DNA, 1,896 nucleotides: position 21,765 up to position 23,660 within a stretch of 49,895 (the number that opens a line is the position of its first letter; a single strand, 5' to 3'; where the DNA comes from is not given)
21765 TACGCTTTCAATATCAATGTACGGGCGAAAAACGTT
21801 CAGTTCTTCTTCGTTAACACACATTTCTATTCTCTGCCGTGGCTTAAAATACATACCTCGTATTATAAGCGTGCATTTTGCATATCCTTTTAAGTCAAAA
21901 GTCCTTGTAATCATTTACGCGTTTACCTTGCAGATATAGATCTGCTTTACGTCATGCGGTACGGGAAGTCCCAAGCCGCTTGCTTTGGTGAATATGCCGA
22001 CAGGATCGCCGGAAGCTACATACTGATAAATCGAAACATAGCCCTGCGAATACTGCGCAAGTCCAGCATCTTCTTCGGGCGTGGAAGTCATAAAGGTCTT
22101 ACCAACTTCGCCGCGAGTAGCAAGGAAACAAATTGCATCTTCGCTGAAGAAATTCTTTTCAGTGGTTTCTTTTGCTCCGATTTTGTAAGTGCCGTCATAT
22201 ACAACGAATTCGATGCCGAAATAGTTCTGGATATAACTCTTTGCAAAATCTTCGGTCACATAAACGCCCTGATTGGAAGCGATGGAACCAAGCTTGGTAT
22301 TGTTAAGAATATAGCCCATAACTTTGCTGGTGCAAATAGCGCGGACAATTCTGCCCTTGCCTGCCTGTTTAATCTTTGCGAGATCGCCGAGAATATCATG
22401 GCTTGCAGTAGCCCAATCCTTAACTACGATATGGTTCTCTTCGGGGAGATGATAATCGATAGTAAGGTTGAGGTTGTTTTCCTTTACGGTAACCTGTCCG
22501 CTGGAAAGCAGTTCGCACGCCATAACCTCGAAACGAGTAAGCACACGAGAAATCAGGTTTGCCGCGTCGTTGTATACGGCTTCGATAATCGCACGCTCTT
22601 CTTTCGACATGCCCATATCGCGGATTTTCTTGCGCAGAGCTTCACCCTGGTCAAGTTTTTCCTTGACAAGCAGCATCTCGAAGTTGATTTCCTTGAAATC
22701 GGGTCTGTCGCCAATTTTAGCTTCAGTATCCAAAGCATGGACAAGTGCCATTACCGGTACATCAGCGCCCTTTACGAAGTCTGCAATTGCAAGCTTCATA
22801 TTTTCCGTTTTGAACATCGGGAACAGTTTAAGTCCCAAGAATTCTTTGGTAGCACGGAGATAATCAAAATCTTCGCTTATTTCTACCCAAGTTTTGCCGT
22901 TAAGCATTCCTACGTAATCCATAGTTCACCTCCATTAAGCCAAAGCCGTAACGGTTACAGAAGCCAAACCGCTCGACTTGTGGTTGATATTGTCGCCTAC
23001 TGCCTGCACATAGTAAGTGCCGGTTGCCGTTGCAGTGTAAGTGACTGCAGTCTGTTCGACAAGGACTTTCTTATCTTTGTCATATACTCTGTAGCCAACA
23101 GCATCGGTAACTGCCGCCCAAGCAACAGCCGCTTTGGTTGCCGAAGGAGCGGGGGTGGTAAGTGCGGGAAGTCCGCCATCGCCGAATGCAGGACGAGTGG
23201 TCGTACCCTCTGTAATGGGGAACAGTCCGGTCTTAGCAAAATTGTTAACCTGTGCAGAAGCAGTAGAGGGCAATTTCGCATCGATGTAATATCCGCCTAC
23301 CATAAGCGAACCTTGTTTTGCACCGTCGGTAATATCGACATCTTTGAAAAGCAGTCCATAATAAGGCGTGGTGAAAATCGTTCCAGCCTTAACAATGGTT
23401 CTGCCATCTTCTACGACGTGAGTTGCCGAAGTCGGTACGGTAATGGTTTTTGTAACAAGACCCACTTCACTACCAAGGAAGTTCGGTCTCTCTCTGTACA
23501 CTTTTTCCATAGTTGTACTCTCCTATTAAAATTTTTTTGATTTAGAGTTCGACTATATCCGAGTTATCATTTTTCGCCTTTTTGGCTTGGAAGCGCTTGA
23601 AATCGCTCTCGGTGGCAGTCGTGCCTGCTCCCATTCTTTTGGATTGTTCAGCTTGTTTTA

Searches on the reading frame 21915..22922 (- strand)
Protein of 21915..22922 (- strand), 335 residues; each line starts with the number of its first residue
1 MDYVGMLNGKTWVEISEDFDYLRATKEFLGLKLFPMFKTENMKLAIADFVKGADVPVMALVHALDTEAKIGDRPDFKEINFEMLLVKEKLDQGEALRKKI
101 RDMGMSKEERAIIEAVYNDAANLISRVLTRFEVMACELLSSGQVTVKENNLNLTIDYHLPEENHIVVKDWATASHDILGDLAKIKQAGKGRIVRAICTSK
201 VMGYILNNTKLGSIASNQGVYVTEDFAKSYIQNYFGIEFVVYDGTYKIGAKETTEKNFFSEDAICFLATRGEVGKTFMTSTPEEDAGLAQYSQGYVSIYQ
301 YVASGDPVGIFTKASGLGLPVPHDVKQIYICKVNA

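Call 84: search_protein_families(library=phrogs, proteins=[window:21915-22922:-], max_evalue=0.001)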
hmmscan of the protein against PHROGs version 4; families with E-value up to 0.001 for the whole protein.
window:21915-22922:- (335 aa): 2 families
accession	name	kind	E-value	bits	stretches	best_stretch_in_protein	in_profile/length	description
phrog_29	-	head and packaging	7.2e-55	187.9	1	25-334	45-359/439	major head protein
phrog_26029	-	unknown function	9e-07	30.1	1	22-93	19-88/105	-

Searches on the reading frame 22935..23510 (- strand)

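Call 84: search_protein_families(library=phrogs, proteins=[window:22935-23510:-], max_evalue=0.001)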
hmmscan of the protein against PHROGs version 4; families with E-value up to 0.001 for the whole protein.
window:22935-23510:- (191 aa): 1 family
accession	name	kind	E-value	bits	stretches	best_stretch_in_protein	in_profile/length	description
phrog_909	-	head and packaging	1.7e-11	45.3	1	3-88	6-100/113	major head protein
